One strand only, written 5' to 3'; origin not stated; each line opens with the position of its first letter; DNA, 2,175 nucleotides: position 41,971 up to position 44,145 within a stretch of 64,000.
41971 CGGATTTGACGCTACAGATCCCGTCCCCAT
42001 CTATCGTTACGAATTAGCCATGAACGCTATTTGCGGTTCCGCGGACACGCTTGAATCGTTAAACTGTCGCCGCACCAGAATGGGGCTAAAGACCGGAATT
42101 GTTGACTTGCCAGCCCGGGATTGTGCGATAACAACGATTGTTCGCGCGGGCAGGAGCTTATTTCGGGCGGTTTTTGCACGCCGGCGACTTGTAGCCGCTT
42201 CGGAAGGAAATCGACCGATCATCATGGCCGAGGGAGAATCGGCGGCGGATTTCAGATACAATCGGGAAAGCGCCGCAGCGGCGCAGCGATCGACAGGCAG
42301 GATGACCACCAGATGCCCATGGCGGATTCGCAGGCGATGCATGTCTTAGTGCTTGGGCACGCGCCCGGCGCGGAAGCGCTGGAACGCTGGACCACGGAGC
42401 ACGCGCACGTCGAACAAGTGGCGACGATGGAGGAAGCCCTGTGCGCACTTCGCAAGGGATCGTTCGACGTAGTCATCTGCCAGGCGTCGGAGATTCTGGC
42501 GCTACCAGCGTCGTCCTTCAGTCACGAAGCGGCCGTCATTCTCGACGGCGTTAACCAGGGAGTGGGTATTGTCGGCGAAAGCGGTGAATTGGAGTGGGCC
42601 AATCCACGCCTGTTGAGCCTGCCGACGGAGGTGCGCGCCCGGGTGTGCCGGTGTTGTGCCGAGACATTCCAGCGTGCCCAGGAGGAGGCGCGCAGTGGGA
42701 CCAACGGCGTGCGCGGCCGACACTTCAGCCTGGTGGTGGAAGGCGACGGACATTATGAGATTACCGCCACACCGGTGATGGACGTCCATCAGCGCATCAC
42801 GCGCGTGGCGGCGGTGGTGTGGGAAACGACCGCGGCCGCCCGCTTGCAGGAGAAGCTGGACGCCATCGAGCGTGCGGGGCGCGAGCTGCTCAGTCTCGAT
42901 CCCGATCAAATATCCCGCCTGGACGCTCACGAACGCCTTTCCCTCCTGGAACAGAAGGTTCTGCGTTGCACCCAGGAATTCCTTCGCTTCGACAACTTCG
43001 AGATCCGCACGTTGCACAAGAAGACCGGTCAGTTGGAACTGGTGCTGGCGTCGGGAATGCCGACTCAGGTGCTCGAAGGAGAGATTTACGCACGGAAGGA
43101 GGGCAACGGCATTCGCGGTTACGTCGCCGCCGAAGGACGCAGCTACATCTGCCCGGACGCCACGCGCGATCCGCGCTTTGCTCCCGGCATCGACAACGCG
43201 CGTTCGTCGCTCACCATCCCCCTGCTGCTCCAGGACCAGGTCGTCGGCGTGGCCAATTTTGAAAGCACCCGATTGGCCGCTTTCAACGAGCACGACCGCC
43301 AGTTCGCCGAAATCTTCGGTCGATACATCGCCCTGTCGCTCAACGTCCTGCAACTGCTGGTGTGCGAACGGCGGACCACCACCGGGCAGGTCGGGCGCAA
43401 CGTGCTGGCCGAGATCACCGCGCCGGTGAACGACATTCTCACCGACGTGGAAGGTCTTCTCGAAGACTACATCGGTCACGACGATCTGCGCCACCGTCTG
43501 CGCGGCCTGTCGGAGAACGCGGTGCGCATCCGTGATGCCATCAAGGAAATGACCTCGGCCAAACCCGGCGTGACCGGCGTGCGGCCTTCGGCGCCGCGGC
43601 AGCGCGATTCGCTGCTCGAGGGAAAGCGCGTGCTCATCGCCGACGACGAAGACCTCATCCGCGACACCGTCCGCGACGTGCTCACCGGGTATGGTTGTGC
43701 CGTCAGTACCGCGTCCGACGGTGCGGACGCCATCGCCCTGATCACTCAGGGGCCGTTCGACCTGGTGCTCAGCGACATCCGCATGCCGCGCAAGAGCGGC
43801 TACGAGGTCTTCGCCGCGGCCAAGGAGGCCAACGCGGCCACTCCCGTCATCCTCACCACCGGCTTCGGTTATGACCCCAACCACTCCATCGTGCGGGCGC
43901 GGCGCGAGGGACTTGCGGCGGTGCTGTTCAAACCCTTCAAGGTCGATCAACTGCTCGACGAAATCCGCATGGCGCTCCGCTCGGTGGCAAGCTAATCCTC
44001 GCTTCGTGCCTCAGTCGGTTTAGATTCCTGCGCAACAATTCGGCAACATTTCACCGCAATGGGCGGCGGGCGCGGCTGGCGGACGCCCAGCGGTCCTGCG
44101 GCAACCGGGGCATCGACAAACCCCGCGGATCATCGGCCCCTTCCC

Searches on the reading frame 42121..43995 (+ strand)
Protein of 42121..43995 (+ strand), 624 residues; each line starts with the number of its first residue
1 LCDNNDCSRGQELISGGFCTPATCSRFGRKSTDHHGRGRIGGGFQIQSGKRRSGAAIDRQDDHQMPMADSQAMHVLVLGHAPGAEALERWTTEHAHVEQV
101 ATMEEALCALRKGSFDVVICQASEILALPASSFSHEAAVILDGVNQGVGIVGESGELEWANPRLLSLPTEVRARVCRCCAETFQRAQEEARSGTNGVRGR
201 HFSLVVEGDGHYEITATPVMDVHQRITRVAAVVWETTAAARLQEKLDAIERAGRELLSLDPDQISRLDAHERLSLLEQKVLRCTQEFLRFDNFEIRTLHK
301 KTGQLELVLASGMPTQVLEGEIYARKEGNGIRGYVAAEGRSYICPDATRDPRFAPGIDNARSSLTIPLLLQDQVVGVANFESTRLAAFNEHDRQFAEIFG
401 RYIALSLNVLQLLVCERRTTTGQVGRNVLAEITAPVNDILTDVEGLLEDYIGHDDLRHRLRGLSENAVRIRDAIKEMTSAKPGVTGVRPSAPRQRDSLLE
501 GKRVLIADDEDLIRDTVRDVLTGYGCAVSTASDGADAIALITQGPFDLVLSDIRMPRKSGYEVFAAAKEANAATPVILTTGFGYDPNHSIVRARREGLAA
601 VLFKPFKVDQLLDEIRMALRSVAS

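Call 15: search_protein_families(library=pfam, proteins=[window:42121-43995:+], max_evalue=0.001)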
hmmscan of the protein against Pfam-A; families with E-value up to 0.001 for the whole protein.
window:42121-43995:+ (624 aa): 5 families
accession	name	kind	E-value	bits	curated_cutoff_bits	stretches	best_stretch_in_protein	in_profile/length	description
PF00072.30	Response_reg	-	4.3e-24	85.3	30.2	1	504-615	1-110/111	Response regulator receiver domain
PF13185.12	GAF_2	-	5.3e-13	49.8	28.6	1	282-407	10-135/136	GAF domain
PF01590.32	GAF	-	5.9e-12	46.7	22.4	1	315-407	41-133/133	GAF domain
PF13492.12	GAF_3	-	9.8e-07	29.7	27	1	354-407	75-127/129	GAF domain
PF08448.16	PAS_4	-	0.0001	22.9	23.1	1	141-240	1-109/110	PAS fold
